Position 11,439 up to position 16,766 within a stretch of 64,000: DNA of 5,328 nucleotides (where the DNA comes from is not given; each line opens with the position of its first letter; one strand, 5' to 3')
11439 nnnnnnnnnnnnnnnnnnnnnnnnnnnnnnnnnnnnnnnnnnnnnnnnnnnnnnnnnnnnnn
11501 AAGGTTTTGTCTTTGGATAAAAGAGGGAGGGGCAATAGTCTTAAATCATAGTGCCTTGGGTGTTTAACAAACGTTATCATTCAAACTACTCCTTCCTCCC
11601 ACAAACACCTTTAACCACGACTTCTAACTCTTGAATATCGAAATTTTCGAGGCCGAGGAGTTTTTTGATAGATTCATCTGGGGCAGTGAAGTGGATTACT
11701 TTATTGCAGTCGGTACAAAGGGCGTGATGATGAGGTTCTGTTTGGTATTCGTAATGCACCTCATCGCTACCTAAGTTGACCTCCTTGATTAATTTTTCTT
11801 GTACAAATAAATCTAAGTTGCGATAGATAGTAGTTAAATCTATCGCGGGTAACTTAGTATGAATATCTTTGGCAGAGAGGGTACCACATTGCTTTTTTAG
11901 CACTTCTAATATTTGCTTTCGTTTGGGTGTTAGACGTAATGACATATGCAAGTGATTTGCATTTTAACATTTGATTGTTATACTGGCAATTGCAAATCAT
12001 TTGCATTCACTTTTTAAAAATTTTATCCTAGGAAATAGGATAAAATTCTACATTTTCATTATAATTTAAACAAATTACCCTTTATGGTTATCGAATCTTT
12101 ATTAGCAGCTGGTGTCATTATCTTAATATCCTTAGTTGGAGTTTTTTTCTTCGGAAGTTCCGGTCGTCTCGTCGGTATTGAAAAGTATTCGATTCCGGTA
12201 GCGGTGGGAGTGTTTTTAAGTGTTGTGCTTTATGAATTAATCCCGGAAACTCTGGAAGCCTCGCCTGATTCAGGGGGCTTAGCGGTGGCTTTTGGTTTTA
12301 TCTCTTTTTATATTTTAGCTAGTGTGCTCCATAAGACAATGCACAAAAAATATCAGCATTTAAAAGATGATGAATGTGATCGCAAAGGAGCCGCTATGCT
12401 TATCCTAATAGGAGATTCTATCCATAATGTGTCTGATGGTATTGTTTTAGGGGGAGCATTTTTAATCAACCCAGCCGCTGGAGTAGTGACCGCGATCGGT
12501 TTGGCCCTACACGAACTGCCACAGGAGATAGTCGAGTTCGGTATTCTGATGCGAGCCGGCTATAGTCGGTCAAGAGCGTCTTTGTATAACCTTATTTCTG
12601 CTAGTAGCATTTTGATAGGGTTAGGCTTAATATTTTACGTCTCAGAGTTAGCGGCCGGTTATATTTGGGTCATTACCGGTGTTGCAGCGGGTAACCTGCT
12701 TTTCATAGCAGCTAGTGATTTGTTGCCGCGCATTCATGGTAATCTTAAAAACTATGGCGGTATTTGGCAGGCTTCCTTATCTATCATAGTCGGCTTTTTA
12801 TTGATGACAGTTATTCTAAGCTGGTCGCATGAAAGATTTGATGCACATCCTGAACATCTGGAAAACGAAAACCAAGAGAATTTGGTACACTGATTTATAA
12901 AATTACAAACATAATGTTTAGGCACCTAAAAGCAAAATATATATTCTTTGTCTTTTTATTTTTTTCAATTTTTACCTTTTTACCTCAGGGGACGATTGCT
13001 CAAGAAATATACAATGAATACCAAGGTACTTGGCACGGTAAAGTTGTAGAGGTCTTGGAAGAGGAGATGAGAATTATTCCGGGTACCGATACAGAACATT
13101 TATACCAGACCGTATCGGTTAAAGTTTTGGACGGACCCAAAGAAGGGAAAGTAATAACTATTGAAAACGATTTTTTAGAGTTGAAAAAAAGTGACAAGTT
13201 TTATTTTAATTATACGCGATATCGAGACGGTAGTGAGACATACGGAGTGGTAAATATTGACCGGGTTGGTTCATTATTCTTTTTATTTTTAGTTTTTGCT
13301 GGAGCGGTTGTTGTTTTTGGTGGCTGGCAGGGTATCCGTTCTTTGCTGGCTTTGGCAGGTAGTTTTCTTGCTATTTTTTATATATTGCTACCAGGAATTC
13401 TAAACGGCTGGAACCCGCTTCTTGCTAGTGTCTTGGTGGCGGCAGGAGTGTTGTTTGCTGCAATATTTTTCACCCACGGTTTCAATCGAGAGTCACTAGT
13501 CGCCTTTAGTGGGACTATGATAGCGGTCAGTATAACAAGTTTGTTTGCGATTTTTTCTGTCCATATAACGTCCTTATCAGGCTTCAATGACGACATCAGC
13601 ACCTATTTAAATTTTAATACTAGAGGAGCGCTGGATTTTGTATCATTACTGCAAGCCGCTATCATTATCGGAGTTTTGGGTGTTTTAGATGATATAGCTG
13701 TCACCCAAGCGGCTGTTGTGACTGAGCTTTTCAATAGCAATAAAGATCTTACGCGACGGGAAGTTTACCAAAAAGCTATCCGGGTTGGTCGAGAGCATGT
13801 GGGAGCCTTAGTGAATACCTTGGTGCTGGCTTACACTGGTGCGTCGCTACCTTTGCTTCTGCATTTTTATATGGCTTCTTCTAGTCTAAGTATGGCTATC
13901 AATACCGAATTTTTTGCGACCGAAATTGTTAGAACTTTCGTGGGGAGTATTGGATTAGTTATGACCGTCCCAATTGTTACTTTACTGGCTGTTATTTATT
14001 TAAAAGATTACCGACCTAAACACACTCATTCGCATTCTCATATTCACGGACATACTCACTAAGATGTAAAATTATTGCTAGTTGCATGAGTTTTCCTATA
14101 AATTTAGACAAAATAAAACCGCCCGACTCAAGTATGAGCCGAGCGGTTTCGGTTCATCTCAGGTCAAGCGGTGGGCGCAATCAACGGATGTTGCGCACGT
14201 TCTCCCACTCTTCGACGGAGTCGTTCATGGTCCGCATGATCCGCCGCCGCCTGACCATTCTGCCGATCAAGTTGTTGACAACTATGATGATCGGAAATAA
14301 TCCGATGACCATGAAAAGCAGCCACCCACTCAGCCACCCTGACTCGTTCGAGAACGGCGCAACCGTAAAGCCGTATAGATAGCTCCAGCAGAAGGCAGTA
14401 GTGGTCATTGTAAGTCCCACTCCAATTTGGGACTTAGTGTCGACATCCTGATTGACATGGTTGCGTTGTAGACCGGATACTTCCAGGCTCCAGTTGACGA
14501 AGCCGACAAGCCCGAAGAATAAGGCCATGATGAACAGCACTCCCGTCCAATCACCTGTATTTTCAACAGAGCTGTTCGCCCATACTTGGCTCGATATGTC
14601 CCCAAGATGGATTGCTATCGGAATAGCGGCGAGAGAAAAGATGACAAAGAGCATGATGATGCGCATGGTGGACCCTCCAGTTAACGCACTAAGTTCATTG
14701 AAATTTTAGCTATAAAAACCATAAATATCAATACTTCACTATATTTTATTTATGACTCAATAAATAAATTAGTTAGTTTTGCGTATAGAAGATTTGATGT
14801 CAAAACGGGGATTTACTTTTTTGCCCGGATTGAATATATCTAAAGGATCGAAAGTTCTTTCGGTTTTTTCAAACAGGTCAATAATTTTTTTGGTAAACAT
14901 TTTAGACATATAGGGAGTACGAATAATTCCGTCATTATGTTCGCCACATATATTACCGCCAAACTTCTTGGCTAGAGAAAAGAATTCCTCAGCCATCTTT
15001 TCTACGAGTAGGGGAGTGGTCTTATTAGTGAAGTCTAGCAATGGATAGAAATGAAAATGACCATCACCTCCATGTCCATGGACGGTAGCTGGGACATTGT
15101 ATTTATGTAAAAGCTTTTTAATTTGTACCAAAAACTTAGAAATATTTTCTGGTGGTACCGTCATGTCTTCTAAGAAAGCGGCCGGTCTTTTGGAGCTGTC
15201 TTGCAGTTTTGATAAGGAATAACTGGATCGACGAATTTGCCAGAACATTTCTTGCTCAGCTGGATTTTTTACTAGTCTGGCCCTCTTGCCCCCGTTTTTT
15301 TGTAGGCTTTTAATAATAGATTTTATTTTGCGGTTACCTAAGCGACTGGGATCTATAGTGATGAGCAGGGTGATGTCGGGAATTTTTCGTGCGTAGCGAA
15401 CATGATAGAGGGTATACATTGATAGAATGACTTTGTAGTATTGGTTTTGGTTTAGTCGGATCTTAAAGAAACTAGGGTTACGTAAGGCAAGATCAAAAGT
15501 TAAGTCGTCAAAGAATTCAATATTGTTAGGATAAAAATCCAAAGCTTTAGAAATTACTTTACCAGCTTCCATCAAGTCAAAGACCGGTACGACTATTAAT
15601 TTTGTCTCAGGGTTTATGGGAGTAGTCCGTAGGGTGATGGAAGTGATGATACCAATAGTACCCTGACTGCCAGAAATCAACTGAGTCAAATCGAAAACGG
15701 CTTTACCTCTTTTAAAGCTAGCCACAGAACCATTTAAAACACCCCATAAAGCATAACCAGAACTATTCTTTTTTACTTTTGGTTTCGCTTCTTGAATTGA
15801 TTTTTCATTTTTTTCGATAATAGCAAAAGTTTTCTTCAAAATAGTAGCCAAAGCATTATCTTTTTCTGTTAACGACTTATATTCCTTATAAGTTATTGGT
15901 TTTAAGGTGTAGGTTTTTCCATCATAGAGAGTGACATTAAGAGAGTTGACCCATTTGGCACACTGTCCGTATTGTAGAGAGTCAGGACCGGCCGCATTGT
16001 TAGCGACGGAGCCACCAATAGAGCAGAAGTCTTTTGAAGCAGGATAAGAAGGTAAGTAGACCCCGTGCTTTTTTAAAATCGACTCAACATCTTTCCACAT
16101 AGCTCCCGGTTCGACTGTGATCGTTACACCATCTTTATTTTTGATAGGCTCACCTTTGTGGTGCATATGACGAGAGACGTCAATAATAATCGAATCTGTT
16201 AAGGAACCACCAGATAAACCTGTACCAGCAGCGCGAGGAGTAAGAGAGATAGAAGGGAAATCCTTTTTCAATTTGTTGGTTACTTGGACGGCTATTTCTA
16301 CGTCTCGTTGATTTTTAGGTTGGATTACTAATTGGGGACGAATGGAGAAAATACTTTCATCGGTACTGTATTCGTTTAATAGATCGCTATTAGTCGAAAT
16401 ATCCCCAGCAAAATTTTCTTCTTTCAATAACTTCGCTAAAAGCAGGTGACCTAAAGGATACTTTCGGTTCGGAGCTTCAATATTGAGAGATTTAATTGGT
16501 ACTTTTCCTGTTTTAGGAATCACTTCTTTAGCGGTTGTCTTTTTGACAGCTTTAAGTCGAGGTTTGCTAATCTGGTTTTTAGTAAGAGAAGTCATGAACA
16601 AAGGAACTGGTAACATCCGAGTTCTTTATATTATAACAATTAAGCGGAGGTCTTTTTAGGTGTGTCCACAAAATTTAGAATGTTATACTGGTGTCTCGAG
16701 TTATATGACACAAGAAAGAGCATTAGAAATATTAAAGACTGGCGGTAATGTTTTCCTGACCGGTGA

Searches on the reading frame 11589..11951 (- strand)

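Call 64: search_protein_families(library=pfam, proteins=[window:11589-11951:-], max_evalue=0.00001)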
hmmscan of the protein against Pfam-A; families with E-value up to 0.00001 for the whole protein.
window:11589-11951:- (121 aa): 1 family
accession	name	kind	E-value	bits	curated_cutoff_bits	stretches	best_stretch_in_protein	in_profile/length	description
PF01475.25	FUR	-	2.6e-22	79.7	23.1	1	4-111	3-118/121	Ferric uptake regulator family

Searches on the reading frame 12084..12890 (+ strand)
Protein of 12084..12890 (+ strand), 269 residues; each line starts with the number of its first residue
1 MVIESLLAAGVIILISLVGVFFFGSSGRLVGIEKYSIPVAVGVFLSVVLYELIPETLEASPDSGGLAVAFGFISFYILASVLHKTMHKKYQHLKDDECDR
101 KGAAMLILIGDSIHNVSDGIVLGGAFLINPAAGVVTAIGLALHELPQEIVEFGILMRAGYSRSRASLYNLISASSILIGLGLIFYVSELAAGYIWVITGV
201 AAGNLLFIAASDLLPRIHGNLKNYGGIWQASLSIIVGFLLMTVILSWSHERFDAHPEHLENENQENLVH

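Call 65: search_protein_families(library=pfam, proteins=[window:12084-12890:+], max_evalue=0.00001)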
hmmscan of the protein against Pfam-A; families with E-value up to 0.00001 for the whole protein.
window:12084-12890:+ (269 aa): 1 family
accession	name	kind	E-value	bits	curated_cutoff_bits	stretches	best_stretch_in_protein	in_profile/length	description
PF02535.28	Zip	-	4.4e-25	89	35.1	1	96-244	170-322/323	ZIP Zinc transporter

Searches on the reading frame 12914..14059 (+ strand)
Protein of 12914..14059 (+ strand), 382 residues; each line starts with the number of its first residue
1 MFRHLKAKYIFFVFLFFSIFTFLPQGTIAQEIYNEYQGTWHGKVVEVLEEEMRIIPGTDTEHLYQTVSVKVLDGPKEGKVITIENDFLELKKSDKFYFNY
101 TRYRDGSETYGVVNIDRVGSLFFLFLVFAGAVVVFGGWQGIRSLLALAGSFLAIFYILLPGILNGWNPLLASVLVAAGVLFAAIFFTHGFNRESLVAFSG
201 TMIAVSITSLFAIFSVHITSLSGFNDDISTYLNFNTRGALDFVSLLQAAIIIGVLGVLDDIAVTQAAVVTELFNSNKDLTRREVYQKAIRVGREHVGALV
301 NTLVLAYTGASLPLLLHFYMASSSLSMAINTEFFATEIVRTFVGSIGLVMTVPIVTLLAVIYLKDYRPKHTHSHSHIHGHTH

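Call 65: search_protein_families(library=pfam, proteins=[window:12914-14059:+], max_evalue=0.00001)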
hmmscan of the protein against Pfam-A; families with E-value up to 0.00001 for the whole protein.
window:12914-14059:+ (382 aa): 1 family
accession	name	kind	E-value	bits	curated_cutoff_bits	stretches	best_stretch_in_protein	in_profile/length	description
PF07907.16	YibE_F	-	1.1e-69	235.1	27.2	1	121-360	1-240/241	YibE/F-like protein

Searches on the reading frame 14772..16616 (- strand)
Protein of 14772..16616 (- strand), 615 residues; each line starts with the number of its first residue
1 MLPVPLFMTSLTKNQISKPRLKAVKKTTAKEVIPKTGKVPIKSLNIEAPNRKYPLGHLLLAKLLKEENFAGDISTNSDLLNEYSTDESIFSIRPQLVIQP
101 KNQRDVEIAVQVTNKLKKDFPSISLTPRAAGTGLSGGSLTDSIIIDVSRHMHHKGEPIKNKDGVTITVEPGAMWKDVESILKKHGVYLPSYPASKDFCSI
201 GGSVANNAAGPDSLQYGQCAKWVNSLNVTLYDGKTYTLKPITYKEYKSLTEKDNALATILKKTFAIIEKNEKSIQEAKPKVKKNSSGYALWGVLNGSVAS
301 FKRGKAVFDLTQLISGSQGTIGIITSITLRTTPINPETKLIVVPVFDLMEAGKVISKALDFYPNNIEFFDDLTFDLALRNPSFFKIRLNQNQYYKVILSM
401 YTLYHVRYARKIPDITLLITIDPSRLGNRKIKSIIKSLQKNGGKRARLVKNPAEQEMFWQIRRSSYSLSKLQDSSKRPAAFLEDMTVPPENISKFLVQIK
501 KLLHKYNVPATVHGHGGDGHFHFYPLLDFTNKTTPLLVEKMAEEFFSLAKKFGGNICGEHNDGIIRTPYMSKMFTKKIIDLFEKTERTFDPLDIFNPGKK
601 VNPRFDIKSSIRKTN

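Call 65: search_protein_families(library=pfam, proteins=[window:14772-16616:-], max_evalue=0.00001)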
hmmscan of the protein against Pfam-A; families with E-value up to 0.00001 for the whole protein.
window:14772-16616:- (615 aa): 2 families
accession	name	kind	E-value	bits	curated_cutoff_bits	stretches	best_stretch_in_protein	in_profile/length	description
PF02913.24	FAD-oxidase_C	-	1.1e-39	137.1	21.2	1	337-599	4-247/248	FAD linked oxidases, C-terminal domain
PF01565.28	FAD_binding_4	-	1.6e-26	93.1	26.4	1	94-238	1-138/139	FAD binding domain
